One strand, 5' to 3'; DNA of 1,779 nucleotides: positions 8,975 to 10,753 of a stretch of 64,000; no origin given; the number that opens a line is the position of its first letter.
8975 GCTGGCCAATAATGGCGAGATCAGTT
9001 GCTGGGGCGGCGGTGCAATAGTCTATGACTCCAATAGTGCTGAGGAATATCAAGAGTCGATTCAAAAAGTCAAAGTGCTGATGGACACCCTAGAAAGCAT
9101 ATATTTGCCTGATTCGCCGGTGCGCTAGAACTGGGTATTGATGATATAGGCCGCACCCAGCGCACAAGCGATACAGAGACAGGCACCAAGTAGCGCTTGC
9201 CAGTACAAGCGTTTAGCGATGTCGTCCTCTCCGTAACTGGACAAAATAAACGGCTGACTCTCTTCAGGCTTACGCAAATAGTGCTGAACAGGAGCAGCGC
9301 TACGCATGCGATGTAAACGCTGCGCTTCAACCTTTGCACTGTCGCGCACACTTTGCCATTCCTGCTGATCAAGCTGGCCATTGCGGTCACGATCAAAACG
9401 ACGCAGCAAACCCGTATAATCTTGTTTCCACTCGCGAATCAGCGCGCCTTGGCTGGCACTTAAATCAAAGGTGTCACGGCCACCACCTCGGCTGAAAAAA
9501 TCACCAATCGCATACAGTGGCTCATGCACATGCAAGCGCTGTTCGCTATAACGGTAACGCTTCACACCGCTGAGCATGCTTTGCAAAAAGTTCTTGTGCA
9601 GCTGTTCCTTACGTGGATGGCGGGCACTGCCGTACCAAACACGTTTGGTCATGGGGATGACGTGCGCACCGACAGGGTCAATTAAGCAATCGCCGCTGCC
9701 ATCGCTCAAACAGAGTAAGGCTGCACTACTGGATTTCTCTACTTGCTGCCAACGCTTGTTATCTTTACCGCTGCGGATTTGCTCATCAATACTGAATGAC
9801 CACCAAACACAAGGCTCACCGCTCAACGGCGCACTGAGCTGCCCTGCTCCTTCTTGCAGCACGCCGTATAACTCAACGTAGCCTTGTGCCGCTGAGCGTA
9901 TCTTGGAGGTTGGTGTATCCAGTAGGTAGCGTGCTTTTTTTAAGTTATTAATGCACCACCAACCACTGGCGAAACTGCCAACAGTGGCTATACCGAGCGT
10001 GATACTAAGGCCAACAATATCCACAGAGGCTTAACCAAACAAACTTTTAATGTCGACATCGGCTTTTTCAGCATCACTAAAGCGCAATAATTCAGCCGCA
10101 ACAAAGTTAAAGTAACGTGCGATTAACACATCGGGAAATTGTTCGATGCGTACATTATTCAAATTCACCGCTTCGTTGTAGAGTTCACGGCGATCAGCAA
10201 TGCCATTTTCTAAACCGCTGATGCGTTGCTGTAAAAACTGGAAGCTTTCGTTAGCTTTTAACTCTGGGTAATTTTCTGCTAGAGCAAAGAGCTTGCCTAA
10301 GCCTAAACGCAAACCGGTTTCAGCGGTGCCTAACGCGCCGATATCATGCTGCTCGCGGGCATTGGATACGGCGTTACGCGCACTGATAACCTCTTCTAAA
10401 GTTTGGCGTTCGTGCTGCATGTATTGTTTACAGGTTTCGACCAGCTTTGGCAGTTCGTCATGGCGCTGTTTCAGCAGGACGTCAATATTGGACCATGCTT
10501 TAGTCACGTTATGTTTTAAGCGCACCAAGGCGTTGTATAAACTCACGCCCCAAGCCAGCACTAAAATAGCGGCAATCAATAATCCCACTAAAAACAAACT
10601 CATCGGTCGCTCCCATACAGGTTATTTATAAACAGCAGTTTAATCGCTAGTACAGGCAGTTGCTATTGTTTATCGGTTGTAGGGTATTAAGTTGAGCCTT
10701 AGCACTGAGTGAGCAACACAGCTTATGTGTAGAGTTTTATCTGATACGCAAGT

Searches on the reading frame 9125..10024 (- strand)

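Call 56: search_protein_families(library=pfam, proteins=[window:9125-10024:-], max_evalue=0.01)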
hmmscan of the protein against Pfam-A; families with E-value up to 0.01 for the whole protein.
window:9125-10024:- (299 aa): 3 families
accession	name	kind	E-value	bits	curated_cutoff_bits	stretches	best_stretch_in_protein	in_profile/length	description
PF12483.13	GIDE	-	1.8e-09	37.7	23.6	1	85-182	12-110/160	E3 Ubiquitin ligase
PF13202.12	EF-hand_5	-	0.0041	17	25.9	1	207-226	5-24/25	EF hand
PF00036.39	EF-hand_1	-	0.0058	16.5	25.4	0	207-225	6-24/29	EF hand domain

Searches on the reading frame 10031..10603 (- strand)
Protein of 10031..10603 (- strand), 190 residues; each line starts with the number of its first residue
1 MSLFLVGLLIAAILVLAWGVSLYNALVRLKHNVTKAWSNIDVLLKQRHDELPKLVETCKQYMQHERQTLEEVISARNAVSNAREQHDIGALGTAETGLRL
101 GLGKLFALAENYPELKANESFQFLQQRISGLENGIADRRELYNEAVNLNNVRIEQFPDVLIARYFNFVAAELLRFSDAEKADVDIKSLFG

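Call 56: search_protein_families(library=pfam, proteins=[window:10031-10603:-], max_evalue=0.01)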
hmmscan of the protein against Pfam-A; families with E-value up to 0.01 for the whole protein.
window:10031-10603:- (190 aa): 1 family
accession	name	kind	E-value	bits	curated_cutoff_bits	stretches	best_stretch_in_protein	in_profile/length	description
PF04011.17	LemA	-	5.5e-45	153.3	26.2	1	36-186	1-148/149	LemA family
